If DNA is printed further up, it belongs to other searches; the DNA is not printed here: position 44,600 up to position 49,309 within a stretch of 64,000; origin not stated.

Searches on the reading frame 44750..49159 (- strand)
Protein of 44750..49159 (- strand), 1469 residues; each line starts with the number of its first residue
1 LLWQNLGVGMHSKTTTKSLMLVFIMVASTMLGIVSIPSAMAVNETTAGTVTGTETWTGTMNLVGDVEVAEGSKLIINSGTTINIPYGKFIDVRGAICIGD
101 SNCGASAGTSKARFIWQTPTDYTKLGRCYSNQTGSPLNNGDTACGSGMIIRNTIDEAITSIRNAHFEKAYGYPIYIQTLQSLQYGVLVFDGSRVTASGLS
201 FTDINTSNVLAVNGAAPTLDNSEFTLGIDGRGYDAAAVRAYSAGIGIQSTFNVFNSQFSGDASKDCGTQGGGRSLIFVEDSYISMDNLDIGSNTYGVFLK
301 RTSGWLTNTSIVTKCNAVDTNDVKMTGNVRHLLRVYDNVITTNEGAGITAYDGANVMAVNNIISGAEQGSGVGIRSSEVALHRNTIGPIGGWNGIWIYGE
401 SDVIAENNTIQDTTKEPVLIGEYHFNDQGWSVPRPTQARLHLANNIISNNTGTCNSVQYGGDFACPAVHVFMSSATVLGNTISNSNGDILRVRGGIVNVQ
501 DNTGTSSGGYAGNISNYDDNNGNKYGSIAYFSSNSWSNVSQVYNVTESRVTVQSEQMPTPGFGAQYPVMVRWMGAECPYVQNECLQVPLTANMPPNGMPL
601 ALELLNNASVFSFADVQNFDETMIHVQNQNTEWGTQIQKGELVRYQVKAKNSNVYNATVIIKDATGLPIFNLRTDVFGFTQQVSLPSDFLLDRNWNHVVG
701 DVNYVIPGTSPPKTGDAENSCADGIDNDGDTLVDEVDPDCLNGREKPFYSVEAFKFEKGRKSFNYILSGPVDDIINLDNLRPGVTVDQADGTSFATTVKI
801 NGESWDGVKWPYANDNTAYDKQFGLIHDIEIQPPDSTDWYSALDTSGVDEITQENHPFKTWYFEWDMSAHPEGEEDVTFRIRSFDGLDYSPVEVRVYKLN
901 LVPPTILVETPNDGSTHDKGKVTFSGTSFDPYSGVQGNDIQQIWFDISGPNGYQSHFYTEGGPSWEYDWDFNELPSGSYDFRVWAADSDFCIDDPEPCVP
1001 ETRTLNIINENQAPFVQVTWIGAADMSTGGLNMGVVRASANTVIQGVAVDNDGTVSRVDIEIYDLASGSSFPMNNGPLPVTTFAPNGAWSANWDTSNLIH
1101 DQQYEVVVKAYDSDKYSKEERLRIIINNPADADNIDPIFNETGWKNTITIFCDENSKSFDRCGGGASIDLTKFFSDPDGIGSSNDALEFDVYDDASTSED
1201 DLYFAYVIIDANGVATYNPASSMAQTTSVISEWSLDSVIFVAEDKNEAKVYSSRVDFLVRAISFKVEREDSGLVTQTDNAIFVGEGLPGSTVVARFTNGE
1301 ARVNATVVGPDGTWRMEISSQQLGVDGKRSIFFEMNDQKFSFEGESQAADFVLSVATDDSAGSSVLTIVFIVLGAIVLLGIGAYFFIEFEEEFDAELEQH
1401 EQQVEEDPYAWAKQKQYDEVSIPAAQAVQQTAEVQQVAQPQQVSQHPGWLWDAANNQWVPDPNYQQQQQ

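Call 9: search_protein_families(library=pfam, proteins=[window:44750-49159:-], max_evalue=0.001)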
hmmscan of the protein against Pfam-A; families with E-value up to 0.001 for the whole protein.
window:44750-49159:- (1469 aa): 2 families
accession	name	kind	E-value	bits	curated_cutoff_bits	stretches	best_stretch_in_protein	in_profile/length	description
PF13229.12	Beta_helix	-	3e-11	43.6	25.9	2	333-460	11-123/158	Right handed beta helix region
PF17957.7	Big_7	-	2.6e-08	34.8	24.1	1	904-983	1-70/70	Bacterial Ig domain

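Call 63: search_protein_families(library=ncbifam, proteins=[window:44750-49159:-], max_evalue=0.01)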
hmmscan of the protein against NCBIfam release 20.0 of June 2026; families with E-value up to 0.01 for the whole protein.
window:44750-49159:- (1469 aa): 1 family
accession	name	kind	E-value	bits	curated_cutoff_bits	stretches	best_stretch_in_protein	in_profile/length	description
NF033662.1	acid_disulf_rpt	repeat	6.6e-08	32.2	41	1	717-741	3-27/32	acidic double-disulfide repeat-containing protein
